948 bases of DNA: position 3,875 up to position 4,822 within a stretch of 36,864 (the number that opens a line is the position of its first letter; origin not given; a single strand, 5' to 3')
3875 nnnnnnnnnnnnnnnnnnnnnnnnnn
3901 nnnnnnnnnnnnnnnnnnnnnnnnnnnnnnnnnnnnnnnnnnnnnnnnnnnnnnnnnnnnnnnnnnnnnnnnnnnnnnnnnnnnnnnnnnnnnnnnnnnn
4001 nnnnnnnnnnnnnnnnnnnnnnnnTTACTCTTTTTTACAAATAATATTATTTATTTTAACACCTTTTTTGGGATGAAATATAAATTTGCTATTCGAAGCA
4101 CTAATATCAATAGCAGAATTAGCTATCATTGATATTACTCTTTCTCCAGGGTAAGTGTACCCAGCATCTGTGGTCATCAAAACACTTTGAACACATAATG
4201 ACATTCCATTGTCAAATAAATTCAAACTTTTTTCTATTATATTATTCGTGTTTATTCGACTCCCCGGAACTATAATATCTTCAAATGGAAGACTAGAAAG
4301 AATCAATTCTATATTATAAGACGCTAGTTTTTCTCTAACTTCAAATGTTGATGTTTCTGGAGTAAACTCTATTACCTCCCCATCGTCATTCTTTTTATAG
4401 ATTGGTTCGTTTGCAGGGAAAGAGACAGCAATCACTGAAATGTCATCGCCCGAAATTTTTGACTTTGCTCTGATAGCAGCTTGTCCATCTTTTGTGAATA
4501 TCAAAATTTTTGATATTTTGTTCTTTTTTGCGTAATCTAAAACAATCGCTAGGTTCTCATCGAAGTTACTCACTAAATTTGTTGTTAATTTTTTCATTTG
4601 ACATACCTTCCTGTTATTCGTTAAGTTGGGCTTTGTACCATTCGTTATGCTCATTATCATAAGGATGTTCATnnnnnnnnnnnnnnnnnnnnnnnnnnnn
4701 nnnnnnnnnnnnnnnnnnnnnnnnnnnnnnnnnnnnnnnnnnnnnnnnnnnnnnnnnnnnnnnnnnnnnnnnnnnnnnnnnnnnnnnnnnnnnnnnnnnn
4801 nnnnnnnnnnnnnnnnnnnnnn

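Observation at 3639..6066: AT-rich accessory island between the lysis cassette and integrase: a five-gene - strand cassette plus a convergent gene, with no recognisable functions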

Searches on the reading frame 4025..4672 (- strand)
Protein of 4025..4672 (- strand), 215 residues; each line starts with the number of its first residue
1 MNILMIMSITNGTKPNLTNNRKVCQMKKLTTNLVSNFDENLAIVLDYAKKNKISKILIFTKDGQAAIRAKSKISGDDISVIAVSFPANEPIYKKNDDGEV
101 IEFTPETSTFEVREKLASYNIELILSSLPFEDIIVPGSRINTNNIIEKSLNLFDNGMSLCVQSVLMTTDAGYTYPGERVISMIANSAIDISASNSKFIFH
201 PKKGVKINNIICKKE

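Call 3: search_protein_families(library=pfam, proteins=[window:4025-4672:-], max_evalue=1)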
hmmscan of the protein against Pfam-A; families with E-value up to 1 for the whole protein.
window:4025-4672:- (215 aa): 0 families

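Call 4: search_protein_families(library=phrogs, proteins=[window:4025-4672:-], max_evalue=0.1)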
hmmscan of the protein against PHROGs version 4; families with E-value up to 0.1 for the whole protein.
window:4025-4672:- (215 aa): 0 families

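Call 5: search_protein_families(library=padloc, proteins=[window:4025-4672:-], max_evalue=1)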
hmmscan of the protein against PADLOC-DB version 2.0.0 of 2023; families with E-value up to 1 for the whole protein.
window:4025-4672:- (215 aa): 0 families

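Call 11: search_protein_families(library=ncbifam, proteins=[window:4025-4597:-], max_evalue=1)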
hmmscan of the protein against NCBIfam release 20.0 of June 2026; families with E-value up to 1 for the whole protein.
window:4025-4597:- (190 aa): 0 families

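Call 13: search_solved_structures(query=window:4025-4597:-, max_evalue=10)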
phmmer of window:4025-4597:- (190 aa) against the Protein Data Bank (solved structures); distinct sequences matched with E-value up to 10: 3.
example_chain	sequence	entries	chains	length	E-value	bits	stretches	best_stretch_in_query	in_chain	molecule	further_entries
1vp8_A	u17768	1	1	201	0.0033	20.6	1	11-159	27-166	hypothetical protein AF0103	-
1t57_A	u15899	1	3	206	0.49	13.5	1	119-157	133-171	Conserved Protein MTH1675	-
4n4r_B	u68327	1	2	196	1.2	12.2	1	87-155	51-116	LPS-assembly lipoprotein LptE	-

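Call 17: find_homologous_proteins(query=window:4025-4597:-, max_evalue=0.001)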
Query window:4025-4597:- (190 aa): 5 proteins with E <= 0.001 among 173 candidates.
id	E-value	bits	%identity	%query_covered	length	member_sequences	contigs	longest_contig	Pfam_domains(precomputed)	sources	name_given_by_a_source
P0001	2.8e-114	397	99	100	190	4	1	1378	-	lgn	-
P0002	1.3e-67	245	64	97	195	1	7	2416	-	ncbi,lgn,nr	ncbi:MAG: hypothetical protein L0L95_14170 [Staphylococcus equorum]|nr:hypothetical protein [Staphyl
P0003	1.6e-67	245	63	98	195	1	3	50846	-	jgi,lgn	-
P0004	6.4e-49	184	45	96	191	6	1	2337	-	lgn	-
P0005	7.1e-30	122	40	89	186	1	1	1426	-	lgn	-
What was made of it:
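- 4025..4597 (-): J: 190-aa protein, remotely similar to the PK_C-like alpha/beta domain (AF0103 / MTH1675 type). Proposed ligand-binding subunit. Only 5 homologous clusters in the word-indexed search (call 17).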

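Call 20: find_encoding_contigs(protein=P0003, flank=8000, max_places=4)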
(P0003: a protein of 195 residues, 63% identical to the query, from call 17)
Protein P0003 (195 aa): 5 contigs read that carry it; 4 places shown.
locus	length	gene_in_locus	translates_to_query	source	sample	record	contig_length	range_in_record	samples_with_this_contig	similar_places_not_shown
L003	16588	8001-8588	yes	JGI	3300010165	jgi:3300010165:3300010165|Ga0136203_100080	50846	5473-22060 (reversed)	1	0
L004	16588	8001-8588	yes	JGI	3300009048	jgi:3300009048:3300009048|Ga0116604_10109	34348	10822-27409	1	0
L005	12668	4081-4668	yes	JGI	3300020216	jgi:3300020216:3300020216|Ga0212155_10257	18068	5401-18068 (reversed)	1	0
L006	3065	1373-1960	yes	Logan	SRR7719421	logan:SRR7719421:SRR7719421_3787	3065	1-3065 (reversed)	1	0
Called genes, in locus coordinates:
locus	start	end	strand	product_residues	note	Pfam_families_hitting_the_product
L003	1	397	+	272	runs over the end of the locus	PF03123:CAT_RBD, PF00874:PRD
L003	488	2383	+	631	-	PF00367:PTS_EIIB, PF02378:PTS_EIIC, PF00358:PTS_EIIA_1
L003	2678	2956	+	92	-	PF04014:MazE_antitoxin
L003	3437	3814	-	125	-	PF15919:HicB_lk_antitox (weak), PF15970:HicB-like_2 (weak)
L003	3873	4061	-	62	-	PF07927:HicA_toxin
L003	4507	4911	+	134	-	-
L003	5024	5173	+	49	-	-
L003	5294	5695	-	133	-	PF15919:HicB_lk_antitox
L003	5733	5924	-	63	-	PF07927:HicA_toxin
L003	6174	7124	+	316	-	PF03069:FmdA_AmdA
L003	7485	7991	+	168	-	-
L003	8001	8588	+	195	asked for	-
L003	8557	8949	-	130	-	-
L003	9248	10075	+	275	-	-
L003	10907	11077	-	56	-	-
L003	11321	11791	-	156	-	-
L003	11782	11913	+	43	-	-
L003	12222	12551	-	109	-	PF13560:HTH_31 (weak), PF01381:HTH_3, PF13443:HTH_26 (weak)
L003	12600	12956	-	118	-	PF13560:HTH_31, PF01381:HTH_3 (weak)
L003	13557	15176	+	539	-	PF02378:PTS_EIIC, PF00367:PTS_EIIB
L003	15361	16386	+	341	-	PF08240:ADH_N (faint), PF16912:Glu_dehyd_C (weak), PF00107:ADH_zinc_N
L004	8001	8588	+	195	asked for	-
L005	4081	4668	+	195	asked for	-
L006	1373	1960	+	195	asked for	-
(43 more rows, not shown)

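Call 21: find_encoding_contigs(protein=P0004, flank=5000, max_places=3)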
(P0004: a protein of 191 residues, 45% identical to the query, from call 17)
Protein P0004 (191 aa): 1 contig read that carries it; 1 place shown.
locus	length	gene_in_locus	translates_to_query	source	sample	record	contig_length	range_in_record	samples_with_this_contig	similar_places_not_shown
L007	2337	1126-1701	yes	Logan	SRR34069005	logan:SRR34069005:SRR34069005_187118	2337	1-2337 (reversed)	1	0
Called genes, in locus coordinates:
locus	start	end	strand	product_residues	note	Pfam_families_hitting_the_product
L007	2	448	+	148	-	?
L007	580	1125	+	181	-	-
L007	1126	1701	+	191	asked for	-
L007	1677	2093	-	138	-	-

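Call 30: search_solved_structures(query=A2, max_evalue=10, show_alignments=2)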
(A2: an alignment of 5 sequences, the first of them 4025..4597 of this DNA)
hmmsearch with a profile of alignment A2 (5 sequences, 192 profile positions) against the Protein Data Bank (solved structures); distinct sequences matched with E-value up to 10: 3.
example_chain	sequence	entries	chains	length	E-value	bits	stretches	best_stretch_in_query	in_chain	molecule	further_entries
1vp8_A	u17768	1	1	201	0.00011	24.9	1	11-157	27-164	hypothetical protein AF0103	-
1t57_A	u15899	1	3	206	0.007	19.1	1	116-157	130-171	Conserved Protein MTH1675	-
7msp_A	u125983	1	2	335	0.59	12.8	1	20-71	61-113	SPbeta prophage-derived glycosyltransferase SunS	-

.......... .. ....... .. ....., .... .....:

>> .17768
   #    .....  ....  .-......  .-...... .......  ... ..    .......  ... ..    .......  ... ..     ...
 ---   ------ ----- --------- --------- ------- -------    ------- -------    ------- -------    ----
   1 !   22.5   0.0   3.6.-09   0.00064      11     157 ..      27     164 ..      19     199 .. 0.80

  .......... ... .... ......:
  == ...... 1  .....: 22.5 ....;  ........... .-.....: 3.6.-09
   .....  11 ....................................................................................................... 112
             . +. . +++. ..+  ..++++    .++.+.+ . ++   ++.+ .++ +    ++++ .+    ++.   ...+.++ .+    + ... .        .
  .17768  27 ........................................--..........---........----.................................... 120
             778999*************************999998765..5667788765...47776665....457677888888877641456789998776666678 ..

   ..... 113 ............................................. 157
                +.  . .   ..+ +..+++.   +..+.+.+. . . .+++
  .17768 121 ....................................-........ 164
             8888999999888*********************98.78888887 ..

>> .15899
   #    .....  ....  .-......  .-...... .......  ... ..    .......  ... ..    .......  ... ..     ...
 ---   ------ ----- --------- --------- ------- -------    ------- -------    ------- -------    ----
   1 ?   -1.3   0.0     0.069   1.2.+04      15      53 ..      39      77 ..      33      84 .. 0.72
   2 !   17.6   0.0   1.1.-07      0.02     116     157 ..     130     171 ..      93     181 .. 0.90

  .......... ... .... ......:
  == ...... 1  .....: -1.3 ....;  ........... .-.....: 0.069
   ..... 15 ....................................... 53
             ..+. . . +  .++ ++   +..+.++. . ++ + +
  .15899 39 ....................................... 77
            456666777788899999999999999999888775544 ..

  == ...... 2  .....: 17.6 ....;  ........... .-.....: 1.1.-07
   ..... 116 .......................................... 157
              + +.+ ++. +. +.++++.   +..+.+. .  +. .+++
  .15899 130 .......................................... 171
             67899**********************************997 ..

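Call 51: search_dna_similar(query=window:4025-4597:-, collection=phages, mode=protein, max_evalue=0.01)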
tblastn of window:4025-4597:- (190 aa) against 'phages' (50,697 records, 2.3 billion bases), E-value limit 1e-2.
Records with a match: 1; places in all: 1; records where one place covers at least 80% of the query: 1.
Best place of each record, by identity: <60% 1.
By first word of the organism name: Streptococcus 1.
By host as written in the record: Streptococcus uberis EF20_0145 1.
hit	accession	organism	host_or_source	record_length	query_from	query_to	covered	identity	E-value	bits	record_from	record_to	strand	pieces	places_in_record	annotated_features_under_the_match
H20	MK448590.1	Streptococcus satellite phage Javan634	Streptococcus uberis EF20_0145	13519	4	179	93%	38.6%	2e-27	114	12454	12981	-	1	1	hypothetical protein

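Call 52: search_dna_similar(query=window:4025-4597:-, collection=plasmids, mode=protein, max_evalue=0.01)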
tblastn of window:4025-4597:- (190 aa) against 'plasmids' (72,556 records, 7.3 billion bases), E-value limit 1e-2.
No match.

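Call 54: get_annotated_region(hit=H20, flank=5000)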
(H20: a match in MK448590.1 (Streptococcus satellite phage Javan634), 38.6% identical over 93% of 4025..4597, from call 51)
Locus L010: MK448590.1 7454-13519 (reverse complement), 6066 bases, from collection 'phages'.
description: Streptococcus satellite phage Javan634, complete genome.
organism: Streptococcus satellite phage Javan634 (NCBI taxid 2558797)
taxonomy: Viruses
host: Streptococcus uberis EF20_0145; source: -; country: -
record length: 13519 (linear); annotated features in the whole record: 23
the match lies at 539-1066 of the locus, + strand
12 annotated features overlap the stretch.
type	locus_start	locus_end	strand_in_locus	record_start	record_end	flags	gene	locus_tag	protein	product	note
CDS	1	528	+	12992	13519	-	-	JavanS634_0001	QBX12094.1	hypothetical protein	-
CDS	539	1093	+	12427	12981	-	-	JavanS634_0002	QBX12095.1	hypothetical protein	-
CDS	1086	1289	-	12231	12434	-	-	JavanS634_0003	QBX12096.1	hypothetical protein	-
CDS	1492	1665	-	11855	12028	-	-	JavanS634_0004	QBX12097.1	hypothetical protein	-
CDS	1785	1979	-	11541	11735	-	-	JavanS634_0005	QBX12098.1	hypothetical protein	-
CDS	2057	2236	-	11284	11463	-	-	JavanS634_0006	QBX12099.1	hypothetical protein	-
CDS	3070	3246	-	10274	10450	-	-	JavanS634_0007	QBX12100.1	hypothetical protein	-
CDS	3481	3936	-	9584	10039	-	-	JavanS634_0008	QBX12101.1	hypothetical protein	-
CDS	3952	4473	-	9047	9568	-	-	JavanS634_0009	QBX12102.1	hypothetical protein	-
CDS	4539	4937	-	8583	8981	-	-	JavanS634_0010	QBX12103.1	hypothetical protein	-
CDS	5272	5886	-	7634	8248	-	-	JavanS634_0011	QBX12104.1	hypothetical protein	-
CDS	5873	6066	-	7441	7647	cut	-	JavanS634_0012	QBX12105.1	hypothetical protein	-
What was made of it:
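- The end of a satellite phage (call 54).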

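Call 62: search_protein_families(library=pfam, proteins=[L010:1086-1298:-], max_evalue=0.1)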
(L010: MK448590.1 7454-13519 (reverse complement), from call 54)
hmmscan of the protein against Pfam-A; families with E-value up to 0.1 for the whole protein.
L010:1086-1298:- (70 aa): 0 families

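Call 67: find_related_loci(query=A2, collection=genome_contigs, flank=6000)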
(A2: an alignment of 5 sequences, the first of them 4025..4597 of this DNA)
Query A2 (190 aa) in genome_contigs; peptide patterns used: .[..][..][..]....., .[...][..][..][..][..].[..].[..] (x = any residue, [..] = any of these).
113 stretches matched a pattern; 3 encode a relative of the query (tblastn E <= 1e-3); 3 distinct loci.
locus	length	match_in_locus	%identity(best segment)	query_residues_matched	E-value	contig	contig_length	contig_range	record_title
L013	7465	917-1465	38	3-186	9e-40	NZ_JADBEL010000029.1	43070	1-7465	Sporosarcina limicola strain DSM 13886 Ga0244518_29, whole genome shotgun sequence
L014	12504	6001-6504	42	22-186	4e-39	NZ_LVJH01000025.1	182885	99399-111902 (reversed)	Paenibacillus glacialis strain DSM 22343 PGLA25, whole genome shotgun sequence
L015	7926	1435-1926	38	42-188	9e-33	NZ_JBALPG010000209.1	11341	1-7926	Neobacillus drentensis strain JJ1435 JJ-1435_contig_230, whole genome shotgun sequence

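Call 71: search_protein_families(library=padloc, proteins=[L014:1211-3235:+, L014:3168-5069:+, L013:2339-3811:+, L013:3808-4980:+, L014:5405-5956:+, L014:5962-6513:+, L014:6427-6888:-], max_evalue=0.001)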
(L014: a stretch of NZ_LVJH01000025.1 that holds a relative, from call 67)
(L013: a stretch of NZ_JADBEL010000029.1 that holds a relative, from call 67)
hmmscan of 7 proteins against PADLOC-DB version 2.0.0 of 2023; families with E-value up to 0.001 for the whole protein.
L014:1211-3235:+ (674 aa): 2 families
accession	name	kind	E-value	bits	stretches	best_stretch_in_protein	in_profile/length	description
PDLC04547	PDC-M26A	-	1.7e-35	120.7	2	279-455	277-444/724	-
PDLC04140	mad8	-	0.00024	18.7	1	324-428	16-100/314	mads_8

L014:3168-5069:+ (633 aa): 0 families

L013:2339-3811:+ (490 aa): 7 families
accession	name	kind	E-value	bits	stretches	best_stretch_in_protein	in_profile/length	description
PDLC00537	JetA2|JetA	-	2.2e-205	681.2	1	2-486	3-495/498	DUF2397 domain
PDLC00540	JetA2|JetA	-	7.6e-169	560.6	1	2-485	5-493/496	DUF2397 domain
PDLC00536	JetA2|JetA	-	6e-65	217.7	1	7-480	17-505/518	DUF2397 domain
PDLC00535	JetA2|JetA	-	7.2e-64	214.8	1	7-482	12-484/487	DUF2397 domain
PDLC00541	JetA2|JetA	-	3.1e-42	142.8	1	7-478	17-493/512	DUF2397 domain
PDLC00539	JetA2|JetA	-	7.1e-31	105.6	1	15-478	13-491/512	DUF2397 domain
PDLC00534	JetA2|JetA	-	6.2e-18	62.9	1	8-454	21-469/511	DUF2397 domain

L013:3808-4980:+ (390 aa): 7 families
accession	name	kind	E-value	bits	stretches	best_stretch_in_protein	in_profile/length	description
PDLC00542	JetB2|JetB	-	2.4e-147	489.1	1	7-386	2-385/388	DUF2398 domain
PDLC00547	JetB2|JetB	-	4.9e-73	244.6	1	14-384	3-376/399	DUF2398 domain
PDLC00546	JetB2|JetB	-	4.9e-39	132.1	1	10-379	8-391/420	DUF2398 domain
PDLC00543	JetB2|JetB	-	1.3e-30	104.9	1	10-360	14-373/404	DUF2398 domain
PDLC00548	JetB2|JetB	-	9.9e-10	35.9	1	23-227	5-202/412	DUF2398 domain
PDLC00545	JetB2|JetB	-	5.2e-09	33.6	1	37-255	40-264/462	DUF2398 domain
PDLC00544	JetB2|JetB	-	1.6e-07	28.7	1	209-337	209-338/384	DUF2398 domain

L014:5405-5956:+ (183 aa): 0 families

L014:5962-6513:+ (183 aa): 0 families

L014:6427-6888:- (153 aa): 0 families
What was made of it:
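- On Any known or candidate anti-phage system in PADLOC-DB v2.0.0: The Paenibacillus I, J and K homologues gave no hit (call 71).
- Wadjet JetA2/JetB2, E=2e-205 and 2e-147 (call 71). It also sits beside Wadjet and McrBC-like systems (call 71).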

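Call 76: search_protein_families(library=pfam, alignment_id=A8, max_evalue=1)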
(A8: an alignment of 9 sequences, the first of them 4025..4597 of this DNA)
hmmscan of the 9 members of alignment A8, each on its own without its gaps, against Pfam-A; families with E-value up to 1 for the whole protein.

A. member 1, window:4025-4597:- (190 aa): 0 families

B. families by the number of members that match (of 9 scanned): 7 families
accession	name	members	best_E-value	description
PF02887.21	PK_C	3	0.0021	Pyruvate kinase, alpha/beta domain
PF04280.21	Tim44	2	0.035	Tim44-like domain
PF03989.18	DNA_gyraseA_C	2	0.067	DNA gyrase C-terminal domain, beta-propeller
PF22362.1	Ago_MID_bact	1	0.0021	Argonaute, middle domain, bacteria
PF22175.2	Ogg-HhH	1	0.092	8-oxoguanine DNA glycosylase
PF18849.6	baeRF_family7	1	0.16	Bacterial archaeo-eukaryotic release factor family 7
PF06676.16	DUF1178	1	0.26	Protein of unknown function (DUF1178)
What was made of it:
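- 4025..4597 (-): Pfam PK_C below threshold in 3 of 9 homologues (call 76).
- Closest known: PK_C-like stand-alone proteins AF0103. Same: Three J homologues give sub-threshold PK_C hits (call 76).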

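Call 77: search_solved_structures(query=A8, max_evalue=10)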
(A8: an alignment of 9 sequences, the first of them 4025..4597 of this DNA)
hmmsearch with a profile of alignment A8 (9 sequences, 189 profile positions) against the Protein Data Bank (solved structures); distinct sequences matched with E-value up to 10: 3.
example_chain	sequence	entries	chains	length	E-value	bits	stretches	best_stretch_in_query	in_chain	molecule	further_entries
1vp8_A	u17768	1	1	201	7e-05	25.7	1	9-156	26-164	hypothetical protein AF0103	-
1t57_A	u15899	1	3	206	7.6e-05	25.6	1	114-156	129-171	Conserved Protein MTH1675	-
4c7v_A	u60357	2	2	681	1.5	11.6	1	23-82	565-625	TRANSKETOLASE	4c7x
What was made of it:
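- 4025..4597 (-): PDB 1vp8 E=7e-5 over residues 9-156, and 1t57 E=7.6e-5 (calls 13, 30, 77).
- On PK_C-like / MTH1675-like fold family (J): PDB profile search: 1vp8 E=7e-5 and 1t57 E=7.6e-5 (call 77).
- Closest known: PK_C-like stand-alone proteins AF0103. Same: It shares the C-terminal 'QSV..atD.G..P' segment with both proteins (calls 30, 77).
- J: PDB 1vp8/1t57 (calls 13, 30, 77) and Pfam PK_C below threshold (call 76).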

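Call 80: find_related_loci(query=A8, collection=viral_contigs, flank=6000)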
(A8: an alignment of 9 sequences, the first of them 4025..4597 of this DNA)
Query A8 (190 aa) in viral_contigs; peptide patterns used: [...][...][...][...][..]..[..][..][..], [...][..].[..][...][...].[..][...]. (x = any residue, [..] = any of these).
27 stretches matched a pattern, but none encodes a relative of the query by tblastn (E <= 1e-3).
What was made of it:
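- It is absent from 2.9 million IMG/VR contigs, and only one record of the phage collection carries it (calls 51, 80).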

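Call 84: find_related_loci(query=A8, collection=metagenome_contigs, flank=4000)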
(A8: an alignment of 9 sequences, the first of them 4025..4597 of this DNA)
Query A8 (190 aa) in metagenome_contigs; peptide patterns used: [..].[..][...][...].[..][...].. (x = any residue, [..] = any of these).
91 stretches matched a pattern; 6 encode a relative of the query (tblastn E <= 1e-3); 6 distinct loci.
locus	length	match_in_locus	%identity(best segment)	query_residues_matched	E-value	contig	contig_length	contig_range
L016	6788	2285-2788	45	22-186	2e-43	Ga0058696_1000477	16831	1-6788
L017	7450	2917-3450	41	9-186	2e-42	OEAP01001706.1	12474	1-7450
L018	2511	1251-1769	40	7-179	2e-41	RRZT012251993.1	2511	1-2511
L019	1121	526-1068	38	6-186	1e-40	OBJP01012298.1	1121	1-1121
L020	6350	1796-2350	37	7-186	4e-35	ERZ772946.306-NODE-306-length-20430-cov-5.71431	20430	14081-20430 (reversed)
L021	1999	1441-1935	43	22-186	4e-33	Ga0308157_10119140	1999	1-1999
